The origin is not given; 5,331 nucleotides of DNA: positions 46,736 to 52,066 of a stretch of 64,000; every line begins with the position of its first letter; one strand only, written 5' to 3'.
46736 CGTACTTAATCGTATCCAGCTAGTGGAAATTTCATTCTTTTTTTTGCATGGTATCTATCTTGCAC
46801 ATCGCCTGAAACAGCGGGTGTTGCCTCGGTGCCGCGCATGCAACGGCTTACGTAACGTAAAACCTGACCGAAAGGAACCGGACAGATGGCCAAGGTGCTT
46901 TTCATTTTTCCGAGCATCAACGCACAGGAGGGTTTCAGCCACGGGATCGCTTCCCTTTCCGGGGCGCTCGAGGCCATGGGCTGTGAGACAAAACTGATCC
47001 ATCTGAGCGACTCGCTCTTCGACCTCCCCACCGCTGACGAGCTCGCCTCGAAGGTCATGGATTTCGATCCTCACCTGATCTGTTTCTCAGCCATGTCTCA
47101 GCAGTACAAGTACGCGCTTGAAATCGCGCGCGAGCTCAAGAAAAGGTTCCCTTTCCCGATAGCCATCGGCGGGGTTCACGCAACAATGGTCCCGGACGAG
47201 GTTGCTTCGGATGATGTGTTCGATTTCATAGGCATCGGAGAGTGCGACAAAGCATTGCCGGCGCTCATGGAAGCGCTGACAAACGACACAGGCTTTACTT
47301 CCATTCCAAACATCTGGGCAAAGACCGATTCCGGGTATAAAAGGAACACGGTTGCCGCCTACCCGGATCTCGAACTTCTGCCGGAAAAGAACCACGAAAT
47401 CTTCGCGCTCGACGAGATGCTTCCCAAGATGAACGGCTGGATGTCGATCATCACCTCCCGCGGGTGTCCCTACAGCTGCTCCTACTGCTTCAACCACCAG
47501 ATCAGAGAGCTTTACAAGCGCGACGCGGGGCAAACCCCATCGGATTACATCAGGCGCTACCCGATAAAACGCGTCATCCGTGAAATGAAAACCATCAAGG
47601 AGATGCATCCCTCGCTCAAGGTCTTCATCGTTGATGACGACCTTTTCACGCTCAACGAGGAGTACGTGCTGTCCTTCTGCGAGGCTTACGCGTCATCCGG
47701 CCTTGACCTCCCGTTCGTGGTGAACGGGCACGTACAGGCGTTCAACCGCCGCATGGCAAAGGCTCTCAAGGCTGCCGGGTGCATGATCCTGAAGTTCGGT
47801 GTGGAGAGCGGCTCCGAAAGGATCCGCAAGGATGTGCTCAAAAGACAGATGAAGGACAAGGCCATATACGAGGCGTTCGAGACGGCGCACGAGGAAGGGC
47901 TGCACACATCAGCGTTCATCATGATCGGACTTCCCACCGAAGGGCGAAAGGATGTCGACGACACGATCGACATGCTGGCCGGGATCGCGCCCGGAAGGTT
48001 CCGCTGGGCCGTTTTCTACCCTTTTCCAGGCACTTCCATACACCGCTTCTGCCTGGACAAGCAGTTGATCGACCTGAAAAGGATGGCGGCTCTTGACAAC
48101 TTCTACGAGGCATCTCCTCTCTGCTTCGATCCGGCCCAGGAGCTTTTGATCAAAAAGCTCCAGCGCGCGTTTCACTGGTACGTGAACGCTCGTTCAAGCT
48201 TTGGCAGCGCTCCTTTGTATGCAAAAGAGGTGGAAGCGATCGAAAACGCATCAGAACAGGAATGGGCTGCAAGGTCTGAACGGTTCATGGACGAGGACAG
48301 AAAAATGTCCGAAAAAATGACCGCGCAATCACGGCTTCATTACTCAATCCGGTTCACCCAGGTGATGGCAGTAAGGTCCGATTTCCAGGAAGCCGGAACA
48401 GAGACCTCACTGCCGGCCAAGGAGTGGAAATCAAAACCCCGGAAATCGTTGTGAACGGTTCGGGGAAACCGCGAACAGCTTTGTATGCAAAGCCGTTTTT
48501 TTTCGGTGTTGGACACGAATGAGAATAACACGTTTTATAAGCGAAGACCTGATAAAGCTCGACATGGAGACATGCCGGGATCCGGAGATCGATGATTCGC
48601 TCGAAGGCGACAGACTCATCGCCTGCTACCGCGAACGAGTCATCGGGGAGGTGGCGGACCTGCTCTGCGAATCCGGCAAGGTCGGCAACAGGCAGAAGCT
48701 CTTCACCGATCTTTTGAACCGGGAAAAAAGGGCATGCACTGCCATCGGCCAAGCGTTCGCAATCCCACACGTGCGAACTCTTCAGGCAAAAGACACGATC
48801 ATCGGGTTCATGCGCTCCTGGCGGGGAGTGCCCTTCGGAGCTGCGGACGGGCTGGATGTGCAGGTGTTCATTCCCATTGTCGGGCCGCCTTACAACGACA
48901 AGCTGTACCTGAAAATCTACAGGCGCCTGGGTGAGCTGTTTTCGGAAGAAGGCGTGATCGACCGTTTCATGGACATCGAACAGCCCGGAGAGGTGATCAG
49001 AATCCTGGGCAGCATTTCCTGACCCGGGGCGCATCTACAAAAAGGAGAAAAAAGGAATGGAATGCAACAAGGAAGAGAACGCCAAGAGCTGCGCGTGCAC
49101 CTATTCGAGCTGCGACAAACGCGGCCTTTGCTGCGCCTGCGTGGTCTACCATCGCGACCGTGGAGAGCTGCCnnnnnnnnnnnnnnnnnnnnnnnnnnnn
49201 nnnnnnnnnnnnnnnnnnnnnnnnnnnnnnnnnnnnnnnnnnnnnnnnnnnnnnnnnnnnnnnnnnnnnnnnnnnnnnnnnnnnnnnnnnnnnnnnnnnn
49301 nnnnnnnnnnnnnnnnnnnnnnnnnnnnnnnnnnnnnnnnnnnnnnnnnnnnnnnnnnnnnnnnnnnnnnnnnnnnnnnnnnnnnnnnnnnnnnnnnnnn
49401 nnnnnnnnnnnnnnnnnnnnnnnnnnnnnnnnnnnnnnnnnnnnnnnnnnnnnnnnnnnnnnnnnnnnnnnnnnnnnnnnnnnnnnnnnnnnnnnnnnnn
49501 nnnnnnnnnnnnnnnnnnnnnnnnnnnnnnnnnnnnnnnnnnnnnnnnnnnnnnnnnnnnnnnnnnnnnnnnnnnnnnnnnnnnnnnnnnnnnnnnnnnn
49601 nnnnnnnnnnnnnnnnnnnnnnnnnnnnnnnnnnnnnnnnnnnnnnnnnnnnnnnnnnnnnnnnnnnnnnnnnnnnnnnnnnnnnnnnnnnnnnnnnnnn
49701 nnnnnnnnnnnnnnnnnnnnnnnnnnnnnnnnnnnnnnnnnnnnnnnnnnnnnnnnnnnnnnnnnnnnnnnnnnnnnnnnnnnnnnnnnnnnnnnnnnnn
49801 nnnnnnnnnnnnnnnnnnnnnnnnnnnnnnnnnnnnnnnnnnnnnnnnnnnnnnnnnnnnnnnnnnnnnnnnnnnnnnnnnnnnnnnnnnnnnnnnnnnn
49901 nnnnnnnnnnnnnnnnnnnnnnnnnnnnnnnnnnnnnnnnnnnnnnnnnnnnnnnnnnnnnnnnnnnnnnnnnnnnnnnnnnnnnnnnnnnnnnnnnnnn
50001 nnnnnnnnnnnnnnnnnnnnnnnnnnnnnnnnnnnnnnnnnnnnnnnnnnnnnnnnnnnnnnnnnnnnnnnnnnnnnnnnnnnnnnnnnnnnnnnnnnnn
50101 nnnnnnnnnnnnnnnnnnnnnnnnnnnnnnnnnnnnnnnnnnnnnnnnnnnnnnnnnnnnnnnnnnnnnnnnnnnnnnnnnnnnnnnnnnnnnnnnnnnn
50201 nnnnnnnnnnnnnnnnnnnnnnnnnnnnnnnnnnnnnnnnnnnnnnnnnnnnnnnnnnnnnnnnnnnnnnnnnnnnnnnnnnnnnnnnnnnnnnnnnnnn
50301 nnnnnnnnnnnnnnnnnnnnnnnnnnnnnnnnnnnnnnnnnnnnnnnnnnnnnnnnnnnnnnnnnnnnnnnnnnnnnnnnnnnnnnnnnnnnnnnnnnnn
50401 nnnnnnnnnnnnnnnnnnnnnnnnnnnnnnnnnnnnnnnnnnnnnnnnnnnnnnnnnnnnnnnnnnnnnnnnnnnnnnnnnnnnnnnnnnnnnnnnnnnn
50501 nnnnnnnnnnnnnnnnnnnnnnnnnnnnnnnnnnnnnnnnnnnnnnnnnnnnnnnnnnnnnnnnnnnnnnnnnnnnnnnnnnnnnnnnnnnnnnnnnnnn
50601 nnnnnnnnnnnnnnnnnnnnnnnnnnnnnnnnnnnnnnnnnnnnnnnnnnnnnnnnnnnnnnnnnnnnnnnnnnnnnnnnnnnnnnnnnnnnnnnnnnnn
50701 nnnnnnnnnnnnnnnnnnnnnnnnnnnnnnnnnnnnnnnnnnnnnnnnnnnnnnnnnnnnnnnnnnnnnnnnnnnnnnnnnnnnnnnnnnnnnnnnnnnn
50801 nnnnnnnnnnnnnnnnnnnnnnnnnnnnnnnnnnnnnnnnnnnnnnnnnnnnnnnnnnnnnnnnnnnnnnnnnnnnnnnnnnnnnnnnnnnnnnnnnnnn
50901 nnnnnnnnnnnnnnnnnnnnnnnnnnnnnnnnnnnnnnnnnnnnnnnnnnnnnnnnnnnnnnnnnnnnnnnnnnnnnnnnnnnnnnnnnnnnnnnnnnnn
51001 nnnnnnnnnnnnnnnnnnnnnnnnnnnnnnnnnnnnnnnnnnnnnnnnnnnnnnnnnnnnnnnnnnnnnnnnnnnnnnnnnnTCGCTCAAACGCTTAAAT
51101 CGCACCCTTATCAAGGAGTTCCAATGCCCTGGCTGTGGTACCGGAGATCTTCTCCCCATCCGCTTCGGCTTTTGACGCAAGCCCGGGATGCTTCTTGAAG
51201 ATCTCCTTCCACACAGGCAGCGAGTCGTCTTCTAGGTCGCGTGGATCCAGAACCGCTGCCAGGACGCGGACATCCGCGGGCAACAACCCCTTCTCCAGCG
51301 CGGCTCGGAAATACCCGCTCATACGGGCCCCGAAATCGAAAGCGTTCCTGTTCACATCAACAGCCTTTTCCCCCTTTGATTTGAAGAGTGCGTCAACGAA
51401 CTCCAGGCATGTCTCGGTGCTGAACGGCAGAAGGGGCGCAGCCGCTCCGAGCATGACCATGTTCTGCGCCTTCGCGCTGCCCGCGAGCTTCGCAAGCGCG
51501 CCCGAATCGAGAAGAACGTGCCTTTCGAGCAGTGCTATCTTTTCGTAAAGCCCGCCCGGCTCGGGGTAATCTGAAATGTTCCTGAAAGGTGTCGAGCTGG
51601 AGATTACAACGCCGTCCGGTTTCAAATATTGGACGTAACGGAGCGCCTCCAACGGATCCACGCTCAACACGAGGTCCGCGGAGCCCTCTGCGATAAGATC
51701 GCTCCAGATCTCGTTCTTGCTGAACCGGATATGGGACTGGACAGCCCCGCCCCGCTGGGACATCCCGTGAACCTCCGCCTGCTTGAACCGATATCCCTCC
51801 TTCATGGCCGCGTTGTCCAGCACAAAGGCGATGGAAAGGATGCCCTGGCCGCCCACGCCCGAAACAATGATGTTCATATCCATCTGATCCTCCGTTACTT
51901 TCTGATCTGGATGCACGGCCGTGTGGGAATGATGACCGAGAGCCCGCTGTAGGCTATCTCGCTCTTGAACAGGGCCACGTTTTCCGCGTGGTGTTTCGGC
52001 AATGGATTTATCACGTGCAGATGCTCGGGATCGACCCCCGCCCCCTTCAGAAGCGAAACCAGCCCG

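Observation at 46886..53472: Convergent cluster of two cobalamin-type radical SAM enzymes, a PtsN-like EIIA and an 8-Cys mini-protein next to iorAB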

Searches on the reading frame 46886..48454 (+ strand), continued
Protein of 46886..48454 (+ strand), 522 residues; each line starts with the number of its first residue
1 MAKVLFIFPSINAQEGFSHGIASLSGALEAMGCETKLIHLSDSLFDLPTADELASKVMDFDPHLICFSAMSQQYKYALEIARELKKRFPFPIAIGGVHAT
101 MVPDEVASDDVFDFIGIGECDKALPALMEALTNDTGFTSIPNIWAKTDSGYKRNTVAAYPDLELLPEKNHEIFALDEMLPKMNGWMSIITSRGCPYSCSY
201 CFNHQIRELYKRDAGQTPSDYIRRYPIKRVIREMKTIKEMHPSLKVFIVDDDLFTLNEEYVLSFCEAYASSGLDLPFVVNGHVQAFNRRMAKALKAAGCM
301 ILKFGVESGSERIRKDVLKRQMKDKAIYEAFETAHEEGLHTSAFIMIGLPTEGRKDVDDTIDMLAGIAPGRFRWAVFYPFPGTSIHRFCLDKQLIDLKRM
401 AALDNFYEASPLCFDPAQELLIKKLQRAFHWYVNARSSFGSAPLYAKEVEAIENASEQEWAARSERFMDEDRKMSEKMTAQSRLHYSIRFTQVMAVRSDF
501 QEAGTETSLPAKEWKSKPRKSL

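Call 68: predict_structure(alignment_id=A1)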
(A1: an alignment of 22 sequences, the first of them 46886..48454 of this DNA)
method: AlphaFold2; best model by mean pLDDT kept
length: 522 residues; sequences in the alignment: 22
mean_pLDDT: 91.2   pTM: 0.89
mean pLDDT of the five models: 91.2, 90.9, 90.8, 90.3, 90.1
residues with pLDDT >= 90: 407; 70-90: 90; 50-70: 17; < 50: 8
segments of 3 or more residues with pLDDT < 50: 505-507, 516-518
pLDDT, mean of each block of 10 residues (from residue 1): 94 82 97 96 88 96 96 92 96 95 96 97 96 92 96 95 94 92 89 87 90 91 93 95 93 88 97 93 94 96 94 93 93 95 94 96 97 92 93 92 77 92 93 97 97 96 90 92 90 87 54 55 47
secondary structure, 60 per line:
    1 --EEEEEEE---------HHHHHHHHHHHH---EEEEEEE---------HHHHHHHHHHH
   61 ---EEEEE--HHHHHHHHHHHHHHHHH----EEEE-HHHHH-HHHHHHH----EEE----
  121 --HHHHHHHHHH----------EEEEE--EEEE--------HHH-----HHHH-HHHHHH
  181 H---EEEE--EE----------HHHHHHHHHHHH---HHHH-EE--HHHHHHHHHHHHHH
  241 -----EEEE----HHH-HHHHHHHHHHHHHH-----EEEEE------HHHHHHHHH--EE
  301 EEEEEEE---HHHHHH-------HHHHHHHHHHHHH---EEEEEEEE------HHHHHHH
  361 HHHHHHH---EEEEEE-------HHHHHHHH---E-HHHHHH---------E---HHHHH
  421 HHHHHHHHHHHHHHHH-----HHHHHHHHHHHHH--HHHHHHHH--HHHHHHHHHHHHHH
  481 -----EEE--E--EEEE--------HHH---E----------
elements in order: E3-9 H19-30 E34-40 H50-60 E64-68 H71-87 E92-95 H97-101 H103-109 E114-116 H123-132 E143-147 E150-153 H170-173 H175-181 E185-188 H203-214 H218-221 H227-240 E246-249 H258-271 E277-281 H288-296 E299-307 H311-316 H324-336 E340-347 H354-367 E371-376 H384-391 H397-402 H416-436 H442-454 H457-464 H467-480 E486-488 E494-497

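Call 70: fold_search(model_id=the predicted structure, library=pdb)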
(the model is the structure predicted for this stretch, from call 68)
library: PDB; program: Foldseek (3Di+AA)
matches with E <= 10: 1844; with E <= 0.001: 136
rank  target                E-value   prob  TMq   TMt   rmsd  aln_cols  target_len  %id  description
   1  6wte_B                2.7e-22  1.00  0.60  0.59   8.9       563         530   16  Structure of radical S-adenosylmethionine methyltransferase, TsrM, from Kitasatospora setae with cobalamin and [4Fe-4S (released 2020-12-23)
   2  6wtf_A                7.7e-22  1.00  0.60  0.58   5.4       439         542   17  Structure of radical S-adenosylmethionine methyltransferase, TsrM, from Kitasatospora setae with tryptophan substrate  (released 2020-12-23)
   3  6wte_A                7.7e-22  1.00  0.59  0.55   5.5       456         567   16  Structure of radical S-adenosylmethionine methyltransferase, TsrM, from Kitasatospora setae with cobalamin and [4Fe-4S (released 2020-12-23)
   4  6wtf_B                1.0e-21  1.00  0.59  0.58   5.5       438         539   17  Structure of radical S-adenosylmethionine methyltransferase, TsrM, from Kitasatospora setae with tryptophan substrate  (released 2020-12-23)
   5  9ccb                  4.4e-21  1.00  0.58  0.70   7.2       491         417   18  X-ray crystal structure of methyl-coenzyme M reductase glutamine methylase (MgmA) from Methanothermobacter marburgensis  (released 2025-01-01)
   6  6fd2_B                1.9e-20  1.00  0.63  0.72   5.4       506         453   17  Radical SAM 1,2-diol dehydratase AprD4 in complex with its substrate paromamine (released 2018-01-17)
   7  6fd2_A                2.0e-19  1.00  0.61  0.69   6.5       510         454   19  Radical SAM 1,2-diol dehydratase AprD4 in complex with its substrate paromamine (released 2018-01-17)
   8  7kdx_A                7.1e-19  1.00  0.62  0.50   5.4       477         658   16  Crystal structure of Streptomyces tokunonesis TokK with hydroxycobalamin, 5'-deoxyadenosine, and methionine (released 2022-01-12)
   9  7kdy_A                8.0e-19  1.00  0.62  0.50   5.8       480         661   16  Crystal structure of Streptomyces tokunonesis TokK with hydroxycobalamin, 5'-deoxyadenosine, methionine, and (2R)-pant (released 2022-01-12)
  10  7kdx_B                1.4e-18  1.00  0.62  0.50   5.5       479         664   16  Crystal structure of Streptomyces tokunonesis TokK with hydroxycobalamin, 5'-deoxyadenosine, and methionine (released 2022-01-12)
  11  7kdy_B                2.3e-18  1.00  0.62  0.50   5.7       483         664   16  Crystal structure of Streptomyces tokunonesis TokK with hydroxycobalamin, 5'-deoxyadenosine, methionine, and (2R)-pant (released 2022-01-12)
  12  5ul4                  4.5e-17  1.00  0.65  0.48   6.2       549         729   14  Structure of Cobalamin-dependent S-adenosylmethionine radical enzyme OxsB with aqua-cobalamin and S-adenosylmethionine b (released 2017-04-19)
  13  9n1d                  4.5e-17  1.00  0.63  0.53   5.7       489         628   13  Crystal structure of CysS from Corallococcus sp. CA054B with 5'-deoxyadenosine and methionine bound (released 2026-01-28)
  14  5ul3                  4.8e-17  1.00  0.64  0.48   6.2       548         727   14  Structure of Cobalamin-dependent S-adenosylmethionine radical enzyme OxsB with aqua-cobalamin bound (released 2017-04-19)
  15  9n1b                  7.6e-17  1.00  0.60  0.51   7.9       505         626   12  Crystal structure of CysS from Corallococcus sp. CA054B with 5'-deoxyadenosine, methionine, and pantetheinylated 3-metho (released 2026-01-28)
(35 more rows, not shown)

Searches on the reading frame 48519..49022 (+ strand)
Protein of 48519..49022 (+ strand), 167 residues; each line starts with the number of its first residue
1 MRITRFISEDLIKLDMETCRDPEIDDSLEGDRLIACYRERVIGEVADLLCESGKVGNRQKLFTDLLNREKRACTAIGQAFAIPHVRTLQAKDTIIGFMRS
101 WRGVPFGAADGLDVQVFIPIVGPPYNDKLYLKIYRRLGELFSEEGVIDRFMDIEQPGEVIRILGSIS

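Call 3: search_protein_families(library=pfam, proteins=[window:48519-49022:+], max_evalue=0.01)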
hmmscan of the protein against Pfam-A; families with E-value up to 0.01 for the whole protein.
window:48519-49022:+ (167 aa): 1 family
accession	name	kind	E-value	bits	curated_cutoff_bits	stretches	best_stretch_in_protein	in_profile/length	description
PF00359.27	PTS_EIIA_2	-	1.4e-22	80.7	27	1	38-163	17-141/144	Phosphoenolpyruvate-dependent sugar phosphotransferase system, EIIA 2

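Call 4: search_protein_families(library=ncbifam, proteins=[window:48519-49022:+], max_evalue=0.01)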
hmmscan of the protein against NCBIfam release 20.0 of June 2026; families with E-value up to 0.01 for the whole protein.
window:48519-49022:+ (167 aa): 8 families
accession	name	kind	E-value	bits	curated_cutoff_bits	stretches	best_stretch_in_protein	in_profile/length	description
TIGR00848.1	fruA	subfamily_domain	1.7e-17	63.5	103.5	1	38-149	16-128/129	fructose PTS transporter subunit IIA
NF007389.0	PRK09913.1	equivalog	6.8e-13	48.8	151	1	40-140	20-120/148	PTS fructose transporter subunit IIA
TIGR01419.1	nitro_reg_IIA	equivalog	9.4e-09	35.3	138.7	1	36-152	18-132/145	PTS IIA-like nitrogen regulatory protein PtsN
NF007293.0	PRK09765.1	equivalog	2.6e-07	29.6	763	1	38-163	22-149/639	PTS 2-O-a-mannosyl-D-glycerate transporter subunit IIABC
NF008145.0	PRK10896.1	equivalog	1.1e-06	28.4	221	1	57-163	46-153/161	PTS IIA-like nitrogen regulatory protein PtsN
NF008319.0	PRK11109.1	equivalog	2.9e-06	26.8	302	1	38-163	18-139/376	fused PTS fructose transporter subunit IIA/HPr protein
NF011663.0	PRK15083.1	subfamily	9e-05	20.7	589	1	42-164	515-635/639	PTS mannitol transporter subunit IICBA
NF007236.0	PRK09665.1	equivalog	0.00065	19.5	139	1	63-154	38-133/150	PTS galactitol transporter subunit IIA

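Call 27: search_solved_structures(query=window:48519-49022:+, max_evalue=0.001, show_alignments=2)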
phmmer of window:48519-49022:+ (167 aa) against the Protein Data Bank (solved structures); distinct sequences matched with E-value up to 0.001: 6.
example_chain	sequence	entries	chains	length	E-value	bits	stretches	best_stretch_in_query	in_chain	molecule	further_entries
2a0j_A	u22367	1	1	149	1.1e-09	41.5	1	42-163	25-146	PTS system, nitrogen regulatory IIA protein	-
3urr_A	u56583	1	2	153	1.7e-09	40.9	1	39-159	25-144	PTS IIA-like nitrogen-regulatory protein PtsN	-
4gqx_A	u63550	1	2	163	2.1e-09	40.7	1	39-159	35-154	PTS IIA-like nitrogen-regulatory protein PtsN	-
1a3a_A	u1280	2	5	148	3.4e-05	26.9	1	45-164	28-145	MANNITOL-SPECIFIC EII | PTS SYSTEM, MANNITOL-SPECIFIC IIABC COMPONENT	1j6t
2few_A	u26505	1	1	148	0.00036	23.6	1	45-164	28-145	PTS system mannitol-specific EIICBA component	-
1a6j_A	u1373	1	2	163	0.0004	23.4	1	41-161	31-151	NITROGEN REGULATORY IIA PROTEIN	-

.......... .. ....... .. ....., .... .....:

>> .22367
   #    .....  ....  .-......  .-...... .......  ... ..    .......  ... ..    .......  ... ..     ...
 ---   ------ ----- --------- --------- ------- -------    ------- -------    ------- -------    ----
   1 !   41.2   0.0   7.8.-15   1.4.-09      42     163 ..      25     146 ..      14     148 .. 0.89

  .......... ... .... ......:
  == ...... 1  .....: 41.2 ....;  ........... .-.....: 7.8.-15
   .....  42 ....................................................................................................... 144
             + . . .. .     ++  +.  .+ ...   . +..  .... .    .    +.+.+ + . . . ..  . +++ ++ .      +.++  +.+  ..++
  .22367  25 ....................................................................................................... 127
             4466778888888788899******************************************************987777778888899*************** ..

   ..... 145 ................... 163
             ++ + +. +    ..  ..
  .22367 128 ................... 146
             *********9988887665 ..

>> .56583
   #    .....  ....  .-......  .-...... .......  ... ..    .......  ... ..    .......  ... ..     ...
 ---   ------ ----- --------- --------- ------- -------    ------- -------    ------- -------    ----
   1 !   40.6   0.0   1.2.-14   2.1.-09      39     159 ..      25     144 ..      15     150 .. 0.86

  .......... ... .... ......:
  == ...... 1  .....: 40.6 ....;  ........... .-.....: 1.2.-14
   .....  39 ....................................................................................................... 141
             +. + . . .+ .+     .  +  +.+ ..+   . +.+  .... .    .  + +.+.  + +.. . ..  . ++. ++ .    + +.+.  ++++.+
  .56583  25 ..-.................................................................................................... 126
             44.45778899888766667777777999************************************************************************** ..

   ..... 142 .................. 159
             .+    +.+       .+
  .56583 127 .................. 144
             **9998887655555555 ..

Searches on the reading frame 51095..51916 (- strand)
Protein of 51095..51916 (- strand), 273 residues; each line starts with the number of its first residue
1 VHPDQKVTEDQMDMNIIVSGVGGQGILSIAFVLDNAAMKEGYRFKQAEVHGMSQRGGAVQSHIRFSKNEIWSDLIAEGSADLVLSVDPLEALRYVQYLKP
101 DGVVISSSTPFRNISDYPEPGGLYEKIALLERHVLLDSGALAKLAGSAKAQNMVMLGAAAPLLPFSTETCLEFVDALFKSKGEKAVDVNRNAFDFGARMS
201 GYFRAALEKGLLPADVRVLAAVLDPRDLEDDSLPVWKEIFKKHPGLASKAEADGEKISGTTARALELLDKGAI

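Call 3: search_protein_families(library=pfam, proteins=[window:51095-51916:-], max_evalue=0.01)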
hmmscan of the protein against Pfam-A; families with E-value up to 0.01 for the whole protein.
window:51095-51916:- (273 aa): 1 family
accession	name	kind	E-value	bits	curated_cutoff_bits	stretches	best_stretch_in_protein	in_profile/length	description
PF01558.24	POR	-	6e-34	118.1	27.4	1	22-197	1-172/173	Pyruvate ferredoxin/flavodoxin oxidoreductase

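Call 4: search_protein_families(library=ncbifam, proteins=[window:51095-51916:-], max_evalue=0.01)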
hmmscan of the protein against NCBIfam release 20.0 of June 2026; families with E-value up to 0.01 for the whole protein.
window:51095-51916:- (273 aa): 26 families (the best 25 are shown)
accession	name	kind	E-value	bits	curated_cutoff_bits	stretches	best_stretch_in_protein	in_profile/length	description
NF005324.0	PRK06853.1-4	equivalog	5.7e-74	248.2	222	1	12-200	1-189/196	indolepyruvate oxidoreductase subunit beta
NF005322.0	PRK06853.1-2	equivalog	2.5e-47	161.2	237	1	13-200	5-193/197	indolepyruvate oxidoreductase subunit beta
NF005323.0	PRK06853.1-3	equivalog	3.4e-43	147.9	238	1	10-198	3-193/197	indolepyruvate oxidoreductase subunit beta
NF005325.0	PRK06853.1-5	equivalog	3.6e-41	141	230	1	12-199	2-190/192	indolepyruvate oxidoreductase subunit beta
TIGR03334.1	IOR_beta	equivalog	5.2e-41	140.7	205.8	1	14-197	1-188/189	indolepyruvate ferredoxin oxidoreductase subunit beta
NF005326.0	PRK06853.1-6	equivalog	2.2e-37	128.8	348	1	13-199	3-195/202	indolepyruvate oxidoreductase subunit beta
NF004917.0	PRK06274.1-3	equivalog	5.1e-33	114.7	284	1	12-196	1-189/203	indolepyruvate oxidoreductase subunit beta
NF004918.0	PRK06274.1-4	equivalog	6.4e-29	101.1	278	1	12-197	1-189/202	indolepyruvate oxidoreductase subunit beta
NF004915.0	PRK06274.1-1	equivalog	4.5e-27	94.8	274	1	12-199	1-191/194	indolepyruvate oxidoreductase subunit beta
NF005328.0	PRK06853.2-2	equivalog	2.4e-23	82.9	240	1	14-174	4-164/192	indolepyruvate oxidoreductase subunit beta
NF004916.0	PRK06274.1-2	equivalog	4e-20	72.7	227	1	13-160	2-134/178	indolepyruvate oxidoreductase subunit beta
NF009589.0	PRK13030.1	subfamily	9e-17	60.1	816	1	6-200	721-926/1170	indolepyruvate ferredoxin oxidoreductase family protein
NF005329.0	PRK06853.2-4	equivalog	4.2e-15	56.4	267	1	15-105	3-98/175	indolepyruvate oxidoreductase subunit beta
NF005327.0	PRK06853.2-1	equivalog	4.4e-15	56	242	1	14-164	4-155/194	indolepyruvate oxidoreductase subunit beta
NF009588.0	PRK13029.1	subfamily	8.8e-15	53.7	952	1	6-200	737-943/1196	indolepyruvate ferredoxin oxidoreductase family protein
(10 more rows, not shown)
